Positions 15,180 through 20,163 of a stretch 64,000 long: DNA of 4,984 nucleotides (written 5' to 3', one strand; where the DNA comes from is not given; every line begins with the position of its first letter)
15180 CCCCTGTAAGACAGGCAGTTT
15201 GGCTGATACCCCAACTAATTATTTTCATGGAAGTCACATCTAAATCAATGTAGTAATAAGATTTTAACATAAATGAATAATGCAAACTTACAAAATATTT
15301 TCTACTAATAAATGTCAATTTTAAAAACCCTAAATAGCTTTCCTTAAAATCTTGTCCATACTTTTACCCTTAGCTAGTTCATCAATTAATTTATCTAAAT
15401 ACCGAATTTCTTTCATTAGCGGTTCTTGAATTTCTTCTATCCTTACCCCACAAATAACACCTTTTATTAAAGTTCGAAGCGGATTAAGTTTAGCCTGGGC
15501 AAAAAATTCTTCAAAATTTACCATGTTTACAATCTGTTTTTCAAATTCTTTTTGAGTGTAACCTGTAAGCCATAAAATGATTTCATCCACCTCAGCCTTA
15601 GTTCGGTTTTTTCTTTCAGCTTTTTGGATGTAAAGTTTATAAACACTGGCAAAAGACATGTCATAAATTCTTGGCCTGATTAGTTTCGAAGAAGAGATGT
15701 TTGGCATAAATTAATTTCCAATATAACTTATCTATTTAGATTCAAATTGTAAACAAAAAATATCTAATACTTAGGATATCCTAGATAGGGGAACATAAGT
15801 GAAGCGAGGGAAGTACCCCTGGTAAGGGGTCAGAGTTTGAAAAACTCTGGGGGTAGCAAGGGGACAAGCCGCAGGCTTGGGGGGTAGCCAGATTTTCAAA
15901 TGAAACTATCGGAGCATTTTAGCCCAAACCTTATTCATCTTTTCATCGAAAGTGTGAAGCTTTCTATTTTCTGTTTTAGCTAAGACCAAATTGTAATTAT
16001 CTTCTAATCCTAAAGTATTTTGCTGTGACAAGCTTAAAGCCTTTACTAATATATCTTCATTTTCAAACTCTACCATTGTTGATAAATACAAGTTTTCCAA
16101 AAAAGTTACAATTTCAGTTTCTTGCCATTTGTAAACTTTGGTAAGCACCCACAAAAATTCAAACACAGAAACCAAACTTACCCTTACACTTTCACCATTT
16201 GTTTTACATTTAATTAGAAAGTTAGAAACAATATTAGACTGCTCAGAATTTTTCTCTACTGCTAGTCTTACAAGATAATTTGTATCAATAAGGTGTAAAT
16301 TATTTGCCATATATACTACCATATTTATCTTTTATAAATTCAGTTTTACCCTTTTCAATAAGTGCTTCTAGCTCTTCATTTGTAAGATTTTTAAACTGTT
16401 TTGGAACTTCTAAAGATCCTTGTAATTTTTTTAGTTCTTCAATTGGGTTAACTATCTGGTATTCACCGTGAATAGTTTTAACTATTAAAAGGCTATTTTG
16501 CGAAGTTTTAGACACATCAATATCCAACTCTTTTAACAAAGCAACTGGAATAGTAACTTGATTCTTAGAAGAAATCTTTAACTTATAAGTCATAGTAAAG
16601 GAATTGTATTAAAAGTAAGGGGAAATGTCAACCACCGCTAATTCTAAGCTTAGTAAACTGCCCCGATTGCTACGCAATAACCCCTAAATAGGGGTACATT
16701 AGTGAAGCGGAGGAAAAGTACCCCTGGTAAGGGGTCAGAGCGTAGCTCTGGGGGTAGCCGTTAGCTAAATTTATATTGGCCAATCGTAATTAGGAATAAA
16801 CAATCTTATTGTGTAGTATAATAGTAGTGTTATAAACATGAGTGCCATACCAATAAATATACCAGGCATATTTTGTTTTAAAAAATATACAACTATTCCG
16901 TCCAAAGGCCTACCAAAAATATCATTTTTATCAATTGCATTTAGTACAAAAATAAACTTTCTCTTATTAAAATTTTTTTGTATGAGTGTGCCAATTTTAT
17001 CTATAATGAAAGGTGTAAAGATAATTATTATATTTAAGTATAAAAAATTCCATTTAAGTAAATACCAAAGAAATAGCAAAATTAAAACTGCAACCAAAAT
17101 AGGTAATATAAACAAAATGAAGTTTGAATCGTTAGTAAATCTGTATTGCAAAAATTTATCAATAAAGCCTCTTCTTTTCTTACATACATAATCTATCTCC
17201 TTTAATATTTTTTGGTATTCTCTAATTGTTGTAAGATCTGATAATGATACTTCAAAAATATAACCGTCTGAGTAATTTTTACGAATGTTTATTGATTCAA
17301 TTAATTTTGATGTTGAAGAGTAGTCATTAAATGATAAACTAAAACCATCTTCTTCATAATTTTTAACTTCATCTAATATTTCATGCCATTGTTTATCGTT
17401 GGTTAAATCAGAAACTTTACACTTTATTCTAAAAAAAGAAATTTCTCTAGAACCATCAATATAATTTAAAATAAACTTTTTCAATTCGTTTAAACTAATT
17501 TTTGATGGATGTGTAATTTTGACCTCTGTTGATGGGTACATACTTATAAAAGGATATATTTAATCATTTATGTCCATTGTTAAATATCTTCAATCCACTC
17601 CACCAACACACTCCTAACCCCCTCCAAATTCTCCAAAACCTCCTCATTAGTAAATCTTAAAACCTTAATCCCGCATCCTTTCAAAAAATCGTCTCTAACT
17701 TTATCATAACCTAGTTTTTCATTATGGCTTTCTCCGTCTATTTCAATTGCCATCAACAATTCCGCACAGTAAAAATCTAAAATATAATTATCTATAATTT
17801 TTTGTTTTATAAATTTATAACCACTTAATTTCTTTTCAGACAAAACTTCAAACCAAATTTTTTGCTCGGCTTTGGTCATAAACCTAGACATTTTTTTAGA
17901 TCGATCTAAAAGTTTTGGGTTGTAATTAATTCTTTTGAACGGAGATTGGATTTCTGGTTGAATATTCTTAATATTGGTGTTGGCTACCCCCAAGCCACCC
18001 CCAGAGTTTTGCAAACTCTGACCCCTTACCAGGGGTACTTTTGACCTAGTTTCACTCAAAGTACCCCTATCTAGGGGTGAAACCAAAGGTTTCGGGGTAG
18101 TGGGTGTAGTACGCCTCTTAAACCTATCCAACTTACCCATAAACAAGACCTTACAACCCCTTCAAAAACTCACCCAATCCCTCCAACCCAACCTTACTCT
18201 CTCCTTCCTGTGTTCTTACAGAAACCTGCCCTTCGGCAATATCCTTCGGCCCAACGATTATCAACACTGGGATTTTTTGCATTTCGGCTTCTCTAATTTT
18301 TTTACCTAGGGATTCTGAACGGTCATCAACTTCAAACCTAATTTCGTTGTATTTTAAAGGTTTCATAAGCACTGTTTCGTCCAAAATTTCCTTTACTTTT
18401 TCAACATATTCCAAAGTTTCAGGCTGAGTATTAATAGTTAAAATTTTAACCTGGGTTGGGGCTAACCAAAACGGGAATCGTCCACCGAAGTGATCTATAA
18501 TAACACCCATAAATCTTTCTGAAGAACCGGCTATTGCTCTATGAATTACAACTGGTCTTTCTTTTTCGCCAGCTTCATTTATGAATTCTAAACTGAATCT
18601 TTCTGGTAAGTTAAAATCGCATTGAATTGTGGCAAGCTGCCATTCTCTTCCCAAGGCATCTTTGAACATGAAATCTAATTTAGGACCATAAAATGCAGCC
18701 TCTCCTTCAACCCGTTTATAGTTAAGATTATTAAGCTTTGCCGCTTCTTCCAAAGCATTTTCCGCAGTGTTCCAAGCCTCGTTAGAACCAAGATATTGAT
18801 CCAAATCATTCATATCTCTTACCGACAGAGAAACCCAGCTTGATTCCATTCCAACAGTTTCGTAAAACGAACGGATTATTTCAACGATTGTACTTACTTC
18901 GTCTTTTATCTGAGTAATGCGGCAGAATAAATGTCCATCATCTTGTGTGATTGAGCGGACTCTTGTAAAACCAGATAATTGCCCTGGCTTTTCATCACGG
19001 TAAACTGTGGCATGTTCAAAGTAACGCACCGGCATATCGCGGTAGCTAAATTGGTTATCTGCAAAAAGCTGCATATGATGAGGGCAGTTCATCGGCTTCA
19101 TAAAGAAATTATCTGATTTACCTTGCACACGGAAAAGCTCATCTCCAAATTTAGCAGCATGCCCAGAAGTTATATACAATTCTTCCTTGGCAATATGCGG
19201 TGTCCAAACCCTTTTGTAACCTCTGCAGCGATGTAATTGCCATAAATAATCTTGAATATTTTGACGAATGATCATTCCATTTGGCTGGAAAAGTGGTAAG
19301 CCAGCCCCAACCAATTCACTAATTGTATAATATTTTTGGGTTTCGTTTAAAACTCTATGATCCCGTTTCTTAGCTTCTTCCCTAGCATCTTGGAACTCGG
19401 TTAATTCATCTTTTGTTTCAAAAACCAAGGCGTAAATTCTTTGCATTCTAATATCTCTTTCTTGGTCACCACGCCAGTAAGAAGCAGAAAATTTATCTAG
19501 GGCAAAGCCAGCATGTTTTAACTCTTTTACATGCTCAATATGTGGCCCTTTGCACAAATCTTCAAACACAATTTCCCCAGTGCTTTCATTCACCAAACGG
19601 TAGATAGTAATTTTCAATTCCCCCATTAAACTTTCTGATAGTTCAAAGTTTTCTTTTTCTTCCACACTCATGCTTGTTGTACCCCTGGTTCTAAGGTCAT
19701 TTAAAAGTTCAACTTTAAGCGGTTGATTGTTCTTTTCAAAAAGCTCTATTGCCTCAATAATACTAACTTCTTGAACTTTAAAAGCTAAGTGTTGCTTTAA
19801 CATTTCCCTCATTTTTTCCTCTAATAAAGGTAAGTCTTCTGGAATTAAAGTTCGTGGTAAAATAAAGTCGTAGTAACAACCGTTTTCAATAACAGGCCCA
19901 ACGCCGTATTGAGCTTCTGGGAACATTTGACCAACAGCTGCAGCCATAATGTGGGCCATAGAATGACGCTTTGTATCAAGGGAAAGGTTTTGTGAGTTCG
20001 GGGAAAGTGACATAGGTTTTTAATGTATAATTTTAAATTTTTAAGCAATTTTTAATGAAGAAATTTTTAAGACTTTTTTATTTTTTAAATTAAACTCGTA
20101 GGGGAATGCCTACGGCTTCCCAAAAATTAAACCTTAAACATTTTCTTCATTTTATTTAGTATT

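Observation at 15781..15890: Interspersed GC-rich multi-hairpin element with an invariant 18-nt core (5 copies) and compensatory stem changes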

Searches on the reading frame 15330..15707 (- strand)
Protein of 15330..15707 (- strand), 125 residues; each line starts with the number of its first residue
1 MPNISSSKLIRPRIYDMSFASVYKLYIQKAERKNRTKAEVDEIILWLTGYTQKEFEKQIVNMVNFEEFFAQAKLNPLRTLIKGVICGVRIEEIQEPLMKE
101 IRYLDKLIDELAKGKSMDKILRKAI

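Call 32: search_protein_families(library=pfam, proteins=[window:15330-15707:-], max_evalue=0.01)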
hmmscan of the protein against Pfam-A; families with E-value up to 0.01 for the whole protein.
window:15330-15707:- (125 aa): 1 family
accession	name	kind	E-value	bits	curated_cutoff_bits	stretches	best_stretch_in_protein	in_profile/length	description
PF09966.14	DUF2200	-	3.7e-50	169.2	22.8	1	13-122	1-111/111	Uncharacterized protein conserved in bacteria (DUF2200)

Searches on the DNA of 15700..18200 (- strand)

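Call 61: search_rna_families(source=window, start=15700, end=18200, threshold=evalue, max_evalue=1)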
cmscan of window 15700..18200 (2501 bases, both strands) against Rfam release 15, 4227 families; matches with E-value up to 1: 1.
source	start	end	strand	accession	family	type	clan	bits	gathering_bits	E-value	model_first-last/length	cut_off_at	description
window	16561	16609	+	RF02573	LLnc147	Gene; sRNA;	-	22.2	127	0.71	1-102/102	no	Lactococcus lactis non-coding RNA 147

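Call 67: search_with_rna_model(model_id=R1, sources=[L035, L036, L037, L026, L002, L003], filters=off, max_evalue=0.1)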
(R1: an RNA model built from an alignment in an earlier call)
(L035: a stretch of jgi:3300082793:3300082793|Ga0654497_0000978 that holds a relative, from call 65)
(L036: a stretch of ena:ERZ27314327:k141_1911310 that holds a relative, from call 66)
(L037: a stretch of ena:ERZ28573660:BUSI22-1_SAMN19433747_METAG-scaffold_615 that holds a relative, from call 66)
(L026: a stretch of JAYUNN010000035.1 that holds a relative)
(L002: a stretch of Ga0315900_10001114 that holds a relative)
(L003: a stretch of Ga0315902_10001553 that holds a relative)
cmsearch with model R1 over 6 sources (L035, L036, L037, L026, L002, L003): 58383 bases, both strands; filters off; matches with E-value up to 0.1: 36.
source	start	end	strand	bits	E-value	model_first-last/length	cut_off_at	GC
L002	5434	5479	+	70.5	4.7e-21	1-46/46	no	0.59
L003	13195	13240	-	67.8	3.9e-20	1-46/46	no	0.61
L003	12368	12413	+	63.9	8e-19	1-46/46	no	0.48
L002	6626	6671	+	63.1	1.5e-18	1-46/46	no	0.5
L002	6563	6612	-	63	1.7e-18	1-46/46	no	0.48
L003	12304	12353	-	63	1.7e-18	1-46/46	no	0.48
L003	10918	10967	+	62.9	1.7e-18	1-46/46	no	0.5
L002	5374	5419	-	60.5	1.1e-17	1-46/46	no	0.48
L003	10858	10903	-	60.5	1.1e-17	1-46/46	no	0.48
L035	5108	5153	-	60.5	1.1e-17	1-46/46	no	0.46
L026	4430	4475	-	60.2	1.4e-17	1-46/46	no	0.52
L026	5431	5476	-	59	3.4e-17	1-46/46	no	0.59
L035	5168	5213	+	54.1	1.5e-15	1-46/46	no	0.46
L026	4488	4533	+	53.4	2.8e-15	1-46/46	no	0.54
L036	5027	5073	-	42.1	1.7e-11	1-46/46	no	0.57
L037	2992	3038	-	42.1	1.7e-11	1-46/46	no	0.57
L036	2309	2352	+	41.9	2e-11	1-46/46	no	0.52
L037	274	317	+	41.9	2e-11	1-46/46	no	0.52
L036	5118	5165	+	39.5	1.3e-10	1-46/46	no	0.52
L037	3083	3130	+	39.5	1.3e-10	1-46/46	no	0.52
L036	2204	2247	+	38.3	3.3e-10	1-46/46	no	0.55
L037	169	212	+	38.3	3.3e-10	1-46/46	no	0.55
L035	3182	3228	+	34.7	5.1e-09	1-46/46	no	0.43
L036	1868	1911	+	30.4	1.4e-07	1-46/46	no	0.55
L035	4360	4405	+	29.3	3.5e-07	1-46/46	no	0.54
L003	13165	13194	-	24.8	1.1e-05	1-46/46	no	0.67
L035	2983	3027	-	23.4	3.4e-05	1-46/46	no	0.42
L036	5875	5919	-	18.9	0.0011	1-46/46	no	0.49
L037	3840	3884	-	18.9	0.0011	1-46/46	no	0.49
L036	1930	1971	-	18.2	0.0018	1-46/46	no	0.45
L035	4259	4306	-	14.9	0.024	1-46/46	no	0.42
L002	5398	5413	+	13.3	0.08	7-22/46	no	0.56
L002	6632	6647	-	13.3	0.08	7-22/46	no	0.56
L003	10882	10897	+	13.3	0.08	7-22/46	no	0.56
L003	12374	12389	-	13.3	0.08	7-22/46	no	0.56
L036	489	535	+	13.2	0.088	1-46/46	no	0.55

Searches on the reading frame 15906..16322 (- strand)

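Call 75: search_protein_families(library=pfam, proteins=[window:15906-16322:-], max_evalue=0.01)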
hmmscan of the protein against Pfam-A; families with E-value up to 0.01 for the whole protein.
window:15906-16322:- (138 aa): 1 family
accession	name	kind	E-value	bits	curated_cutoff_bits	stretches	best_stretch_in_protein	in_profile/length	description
PF01850.27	PIN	-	4.1e-09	37.5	23.6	1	11-132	2-117/120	PIN domain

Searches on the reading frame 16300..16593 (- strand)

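Call 75: search_protein_families(library=pfam, proteins=[window:16300-16593:-], max_evalue=0.01)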
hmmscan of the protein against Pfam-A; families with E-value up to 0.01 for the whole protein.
window:16300-16593:- (97 aa): 1 family
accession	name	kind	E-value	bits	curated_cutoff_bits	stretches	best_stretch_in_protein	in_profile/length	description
PF04014.23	MazE_antitoxin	-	0.0084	16.5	24.7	0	5-26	2-23/48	Antidote-toxin recognition MazE, bacterial antitoxin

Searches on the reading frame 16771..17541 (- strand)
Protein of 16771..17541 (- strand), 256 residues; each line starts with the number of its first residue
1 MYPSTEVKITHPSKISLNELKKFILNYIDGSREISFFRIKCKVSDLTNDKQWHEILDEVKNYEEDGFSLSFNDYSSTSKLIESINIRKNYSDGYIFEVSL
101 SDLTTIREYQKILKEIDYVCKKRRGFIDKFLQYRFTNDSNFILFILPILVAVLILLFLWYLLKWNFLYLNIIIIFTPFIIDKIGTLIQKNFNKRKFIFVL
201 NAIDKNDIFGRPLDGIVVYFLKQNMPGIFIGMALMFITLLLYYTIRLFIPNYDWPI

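Call 32: search_protein_families(library=pfam, proteins=[window:16771-17541:-], max_evalue=0.01)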
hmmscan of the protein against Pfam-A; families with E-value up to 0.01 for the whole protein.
window:16771-17541:- (256 aa): 1 family
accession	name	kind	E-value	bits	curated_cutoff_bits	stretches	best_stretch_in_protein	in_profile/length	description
PF11750.13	DUF3307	-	0.00063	20.2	23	1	144-200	35-93/127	Protein of unknown function (DUF3307)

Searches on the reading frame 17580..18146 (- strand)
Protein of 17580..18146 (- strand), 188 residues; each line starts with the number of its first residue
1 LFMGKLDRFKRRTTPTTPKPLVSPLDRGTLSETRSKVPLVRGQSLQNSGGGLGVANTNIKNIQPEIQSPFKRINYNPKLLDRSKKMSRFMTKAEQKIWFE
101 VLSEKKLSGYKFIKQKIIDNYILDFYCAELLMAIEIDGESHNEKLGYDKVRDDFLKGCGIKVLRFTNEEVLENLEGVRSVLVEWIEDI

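Call 32: search_protein_families(library=pfam, proteins=[window:17580-18146:-], max_evalue=0.01)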
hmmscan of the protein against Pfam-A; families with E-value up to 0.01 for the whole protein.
window:17580-18146:- (188 aa): 2 families
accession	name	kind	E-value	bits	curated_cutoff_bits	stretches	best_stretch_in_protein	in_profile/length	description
PF04480.18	DUF559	-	3.9e-29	101.2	20.6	1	79-181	3-104/109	Protein of unknown function (DUF559)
PF18741.7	MTES_1575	-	1.3e-05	25.6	38.2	1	106-183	10-94/96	REase_MTES_1575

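Call 63: find_homologous_proteins(query=window:17583-18146:-, max_evalue=1e-15)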
Query window:17583-18146:- (188 aa): 64 proteins with E <= 1e-15 among 154 candidates.
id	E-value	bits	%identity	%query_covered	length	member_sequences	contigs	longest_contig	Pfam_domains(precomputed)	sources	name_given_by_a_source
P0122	1.1e-85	304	86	88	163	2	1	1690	PF04480.19,PF18741.8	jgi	jgi:very-short-patch-repair endonuclease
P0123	4.2e-71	256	68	92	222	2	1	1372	PF04480.19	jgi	jgi:very-short-patch-repair endonuclease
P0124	2.9e-62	227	60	91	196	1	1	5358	PF04480.19,PF18741.8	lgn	-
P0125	1.6e-52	196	52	97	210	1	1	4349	PF04480.19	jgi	jgi:very-short-patch-repair endonuclease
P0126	4.0e-52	194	57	99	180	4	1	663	PF04480.19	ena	-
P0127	2.5e-51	192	68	69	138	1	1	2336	PF04480.19,PF18741.8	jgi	-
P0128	9.1e-51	190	51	99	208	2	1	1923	PF04480.19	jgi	-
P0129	1.7e-50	189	54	98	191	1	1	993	PF04480.19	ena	-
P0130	4.7e-48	181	52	96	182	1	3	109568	PF04480.19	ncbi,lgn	-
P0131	2.0e-47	179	52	99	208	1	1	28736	PF04480.19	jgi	jgi:very-short-patch-repair endonuclease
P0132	1.0e-46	177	73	60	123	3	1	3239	PF04480.19,PF18741.8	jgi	-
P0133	4.4e-45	171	50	95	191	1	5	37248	PF04480.19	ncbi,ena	-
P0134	8.2e-45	171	82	52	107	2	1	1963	PF04480.19,PF18741.8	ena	-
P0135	1.6e-39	153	79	49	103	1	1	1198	PF04480.19,PF18741.8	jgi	jgi:very-short-patch-repair endonuclease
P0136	2.9e-39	152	49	83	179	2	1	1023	PF04480.19,PF18741.8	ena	-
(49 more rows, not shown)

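Call 65: find_encoding_contigs(protein=P0131, flank=5000, max_places=2)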
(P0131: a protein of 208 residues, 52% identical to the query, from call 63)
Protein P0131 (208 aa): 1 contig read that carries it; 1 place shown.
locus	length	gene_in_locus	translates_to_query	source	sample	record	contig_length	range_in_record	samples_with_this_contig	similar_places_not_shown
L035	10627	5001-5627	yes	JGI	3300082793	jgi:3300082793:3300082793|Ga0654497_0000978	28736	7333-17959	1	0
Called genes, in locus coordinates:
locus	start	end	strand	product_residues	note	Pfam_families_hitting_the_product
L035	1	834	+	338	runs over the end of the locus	PF03372:Exo_endo_phos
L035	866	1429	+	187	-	PF00009:GTP_EFTU, PF01926:MMR_HSR1 (weak), PF00071:Ras (weak)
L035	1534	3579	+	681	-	PF07669:Eco57I (weak), PF02384:N6_Mtase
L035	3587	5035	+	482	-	PF01420:Methylase_S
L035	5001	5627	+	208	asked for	PF04480:DUF559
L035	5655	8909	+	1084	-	PF04851:ResIII, PF18766:SWI2_SNF2, PF00270:DEAD (weak), PF22679:T1R_D3-like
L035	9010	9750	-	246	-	PF13238:AAA_18 (weak), PF00406:ADK (faint), PF13207:AAA_17 (weak)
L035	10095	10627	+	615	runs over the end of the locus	-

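Call 66: find_encoding_contigs(protein=P0133, flank=5000, max_places=2)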
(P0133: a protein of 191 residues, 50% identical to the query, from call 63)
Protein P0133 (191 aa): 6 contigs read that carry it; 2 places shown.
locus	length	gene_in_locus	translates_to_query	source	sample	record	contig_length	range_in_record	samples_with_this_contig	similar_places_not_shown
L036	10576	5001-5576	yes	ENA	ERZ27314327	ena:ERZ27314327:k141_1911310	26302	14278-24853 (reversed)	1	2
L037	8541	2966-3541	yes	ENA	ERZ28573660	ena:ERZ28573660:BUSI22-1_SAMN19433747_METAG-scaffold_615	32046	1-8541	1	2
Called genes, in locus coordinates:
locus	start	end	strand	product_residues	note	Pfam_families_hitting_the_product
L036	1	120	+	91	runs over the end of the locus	PF05015:HigB-like_toxin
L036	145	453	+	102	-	PF01381:HTH_3 (weak)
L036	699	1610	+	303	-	-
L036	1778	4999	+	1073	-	PF00133:tRNA-synt_1, PF09334:tRNA-synt_1g (faint), PF00133:tRNA-synt_1, PF06821:Ser_hydrolase (weak), PF00133:tRNA-synt_1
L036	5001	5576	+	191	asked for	PF04480:DUF559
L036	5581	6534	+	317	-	PF01715:IPPT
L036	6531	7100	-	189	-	PF12666:PrgI (weak)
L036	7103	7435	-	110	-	-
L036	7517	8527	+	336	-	PF00398:RrnaAD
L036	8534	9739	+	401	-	PF01098:FTSW_RODA_SPOVE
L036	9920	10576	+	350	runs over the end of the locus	PF00953:Glycos_transf_4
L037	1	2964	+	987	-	?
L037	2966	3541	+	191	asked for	PF04480:DUF559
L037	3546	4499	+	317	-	PF01715:IPPT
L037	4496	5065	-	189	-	PF12666:PrgI (weak)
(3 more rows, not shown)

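Call 90: predict_structure(alignment_id=A5)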
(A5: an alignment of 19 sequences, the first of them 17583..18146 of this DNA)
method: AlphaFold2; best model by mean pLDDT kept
length: 188 residues; sequences in the alignment: 19
mean_pLDDT: 69.6   pTM: 0.51
mean pLDDT of the five models: 69.6, 67.3, 67.0, 66.3, 65.1
residues with pLDDT >= 90: 70; 70-90: 20; 50-70: 43; < 50: 55
segments of 3 or more residues with pLDDT < 50: 1-5, 27-35, 40-65, 67-72
pLDDT, mean of each block of 10 residues (from residue 1): 49 54 50 46 42 41 47 52 58 93 92 90 93 81 64 91 93 96 94
secondary structure, 60 per line:
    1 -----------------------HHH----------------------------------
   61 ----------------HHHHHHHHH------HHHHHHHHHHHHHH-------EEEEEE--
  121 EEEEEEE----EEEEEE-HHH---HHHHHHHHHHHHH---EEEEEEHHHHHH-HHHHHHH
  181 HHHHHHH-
elements in order: H77-85 H92-105 E113-118 E121-127 E132-137 H145-157 E161-166 H167-172 H174-187

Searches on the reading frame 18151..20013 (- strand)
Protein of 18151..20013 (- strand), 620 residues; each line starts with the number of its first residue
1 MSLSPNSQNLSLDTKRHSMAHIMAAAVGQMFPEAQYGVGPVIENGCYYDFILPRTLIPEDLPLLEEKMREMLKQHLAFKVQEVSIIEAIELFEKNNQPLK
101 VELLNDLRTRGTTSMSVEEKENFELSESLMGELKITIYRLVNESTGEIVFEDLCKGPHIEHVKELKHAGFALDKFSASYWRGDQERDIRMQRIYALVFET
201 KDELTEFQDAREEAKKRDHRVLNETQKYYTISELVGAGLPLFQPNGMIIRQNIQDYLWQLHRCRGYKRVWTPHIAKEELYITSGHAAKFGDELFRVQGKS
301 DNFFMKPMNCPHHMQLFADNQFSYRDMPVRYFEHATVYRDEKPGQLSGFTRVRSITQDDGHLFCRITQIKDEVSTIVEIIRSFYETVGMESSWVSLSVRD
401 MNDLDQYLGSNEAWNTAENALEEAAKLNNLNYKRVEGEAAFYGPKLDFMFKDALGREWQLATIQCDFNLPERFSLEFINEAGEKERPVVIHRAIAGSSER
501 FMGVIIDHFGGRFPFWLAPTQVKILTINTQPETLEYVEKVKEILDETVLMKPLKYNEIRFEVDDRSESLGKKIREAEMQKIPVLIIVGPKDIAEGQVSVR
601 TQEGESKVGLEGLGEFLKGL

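Call 83: find_encoding_contigs(protein=window:18151-20013:-, flank=1000, max_places=4)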
Protein window:18151-20013:- (620 aa): 7 contigs read that carry it; 4 places shown.
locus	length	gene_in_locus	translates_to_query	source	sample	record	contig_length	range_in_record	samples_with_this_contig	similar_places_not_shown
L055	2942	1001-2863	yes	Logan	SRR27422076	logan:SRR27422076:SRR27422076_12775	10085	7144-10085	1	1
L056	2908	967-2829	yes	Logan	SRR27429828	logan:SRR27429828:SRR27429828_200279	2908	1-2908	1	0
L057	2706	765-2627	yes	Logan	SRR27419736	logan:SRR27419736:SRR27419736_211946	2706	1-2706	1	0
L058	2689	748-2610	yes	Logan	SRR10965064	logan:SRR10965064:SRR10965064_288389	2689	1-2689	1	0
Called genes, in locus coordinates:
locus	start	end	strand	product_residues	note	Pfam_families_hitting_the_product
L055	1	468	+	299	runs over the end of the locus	-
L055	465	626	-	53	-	-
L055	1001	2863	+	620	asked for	PF00587:tRNA-synt_2b, PF03129:HGTP_anticodon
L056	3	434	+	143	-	?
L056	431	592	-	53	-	-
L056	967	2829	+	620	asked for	PF00587:tRNA-synt_2b, PF03129:HGTP_anticodon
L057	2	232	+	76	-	?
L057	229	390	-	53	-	-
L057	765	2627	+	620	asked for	PF00587:tRNA-synt_2b, PF03129:HGTP_anticodon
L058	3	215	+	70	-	?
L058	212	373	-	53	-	-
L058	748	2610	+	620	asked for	PF00587:tRNA-synt_2b, PF03129:HGTP_anticodon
